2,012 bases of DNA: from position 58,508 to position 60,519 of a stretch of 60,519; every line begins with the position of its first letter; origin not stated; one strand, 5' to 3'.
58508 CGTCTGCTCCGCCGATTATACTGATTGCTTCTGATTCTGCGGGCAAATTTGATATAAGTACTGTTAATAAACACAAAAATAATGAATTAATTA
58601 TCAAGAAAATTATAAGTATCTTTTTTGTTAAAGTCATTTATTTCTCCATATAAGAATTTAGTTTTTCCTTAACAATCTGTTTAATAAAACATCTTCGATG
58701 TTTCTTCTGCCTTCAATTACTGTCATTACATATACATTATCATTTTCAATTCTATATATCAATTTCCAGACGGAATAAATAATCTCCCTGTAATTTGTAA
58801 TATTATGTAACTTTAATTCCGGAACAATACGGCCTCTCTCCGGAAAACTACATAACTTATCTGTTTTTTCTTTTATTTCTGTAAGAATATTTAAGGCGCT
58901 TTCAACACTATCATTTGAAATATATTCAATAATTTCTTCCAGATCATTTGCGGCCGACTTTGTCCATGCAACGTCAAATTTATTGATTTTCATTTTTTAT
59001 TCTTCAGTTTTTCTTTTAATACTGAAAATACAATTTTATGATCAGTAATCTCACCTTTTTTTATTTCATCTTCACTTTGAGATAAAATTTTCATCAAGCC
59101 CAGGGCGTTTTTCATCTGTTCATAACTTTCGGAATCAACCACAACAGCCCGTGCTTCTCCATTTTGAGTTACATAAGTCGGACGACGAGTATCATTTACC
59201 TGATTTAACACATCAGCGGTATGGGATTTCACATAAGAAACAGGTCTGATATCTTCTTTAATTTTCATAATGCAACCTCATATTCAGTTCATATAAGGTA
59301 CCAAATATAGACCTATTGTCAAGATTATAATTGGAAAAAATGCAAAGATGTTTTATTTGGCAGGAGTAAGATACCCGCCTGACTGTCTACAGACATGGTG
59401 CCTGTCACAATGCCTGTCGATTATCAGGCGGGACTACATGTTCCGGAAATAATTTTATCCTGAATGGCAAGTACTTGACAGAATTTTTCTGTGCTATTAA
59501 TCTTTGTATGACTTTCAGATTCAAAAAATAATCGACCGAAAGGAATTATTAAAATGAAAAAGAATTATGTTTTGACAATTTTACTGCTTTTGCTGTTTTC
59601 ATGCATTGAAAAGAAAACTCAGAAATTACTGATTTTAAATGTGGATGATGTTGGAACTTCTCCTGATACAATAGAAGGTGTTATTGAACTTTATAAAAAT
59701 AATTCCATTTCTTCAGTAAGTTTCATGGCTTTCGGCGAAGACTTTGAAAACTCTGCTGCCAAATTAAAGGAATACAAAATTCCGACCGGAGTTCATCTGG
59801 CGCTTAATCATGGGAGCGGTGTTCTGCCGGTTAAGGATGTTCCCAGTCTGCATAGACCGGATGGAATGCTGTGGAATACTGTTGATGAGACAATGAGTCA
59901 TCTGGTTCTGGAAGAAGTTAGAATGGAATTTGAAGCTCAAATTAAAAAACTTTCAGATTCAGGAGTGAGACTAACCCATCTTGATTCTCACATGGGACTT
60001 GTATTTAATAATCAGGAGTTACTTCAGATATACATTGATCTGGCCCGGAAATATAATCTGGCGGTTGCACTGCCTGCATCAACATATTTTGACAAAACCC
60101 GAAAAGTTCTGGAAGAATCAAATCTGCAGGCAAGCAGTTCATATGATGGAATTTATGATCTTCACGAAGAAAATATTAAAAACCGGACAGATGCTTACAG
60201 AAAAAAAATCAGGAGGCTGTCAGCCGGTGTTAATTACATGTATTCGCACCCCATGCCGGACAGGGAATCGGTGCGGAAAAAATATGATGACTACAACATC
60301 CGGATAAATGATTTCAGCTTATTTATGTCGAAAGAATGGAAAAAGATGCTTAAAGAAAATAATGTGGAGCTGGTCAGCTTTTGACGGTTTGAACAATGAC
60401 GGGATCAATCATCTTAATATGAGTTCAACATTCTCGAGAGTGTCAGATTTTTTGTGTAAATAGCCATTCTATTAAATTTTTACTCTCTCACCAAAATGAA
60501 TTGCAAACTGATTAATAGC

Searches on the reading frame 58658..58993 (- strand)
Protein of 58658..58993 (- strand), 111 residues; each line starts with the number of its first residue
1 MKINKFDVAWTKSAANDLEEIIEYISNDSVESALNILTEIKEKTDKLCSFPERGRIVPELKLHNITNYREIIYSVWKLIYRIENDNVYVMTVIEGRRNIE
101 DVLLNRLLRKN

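Call 49: search_protein_families(library=pfam, proteins=[window:58658-58993:-], max_evalue=0.001)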
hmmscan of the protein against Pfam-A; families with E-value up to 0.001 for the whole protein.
window:58658-58993:- (111 aa): 1 family
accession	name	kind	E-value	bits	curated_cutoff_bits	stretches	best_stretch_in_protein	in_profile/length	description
PF05016.21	ParE_toxin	-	9.3e-17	61.8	23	1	8-98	1-88/89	ParE toxin of type II toxin-antitoxin system, parDE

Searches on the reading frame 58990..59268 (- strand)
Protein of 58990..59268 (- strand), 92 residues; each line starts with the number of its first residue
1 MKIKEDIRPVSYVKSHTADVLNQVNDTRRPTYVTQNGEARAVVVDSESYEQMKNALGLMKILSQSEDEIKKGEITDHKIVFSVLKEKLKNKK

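Call 49: search_protein_families(library=pfam, proteins=[window:58990-59268:-], max_evalue=0.001)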
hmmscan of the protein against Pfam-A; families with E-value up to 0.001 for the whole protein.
window:58990-59268:- (92 aa): 1 family
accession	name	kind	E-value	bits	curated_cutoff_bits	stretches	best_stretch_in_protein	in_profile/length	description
PF02604.26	PhdYeFM_antitox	-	2.9e-14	53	29.8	1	5-75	1-71/74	Antitoxin Phd_YefM, type II toxin-antitoxin system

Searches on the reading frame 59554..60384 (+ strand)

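Call 49: search_protein_families(library=pfam, proteins=[window:59554-60384:+], max_evalue=0.001)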
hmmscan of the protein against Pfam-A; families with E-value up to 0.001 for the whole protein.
window:59554-60384:+ (276 aa): 1 family
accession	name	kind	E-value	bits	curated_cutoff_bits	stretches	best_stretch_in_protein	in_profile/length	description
PF04794.17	YdjC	-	2.2e-43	149.5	29.7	1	26-268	2-266/266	YdjC-like protein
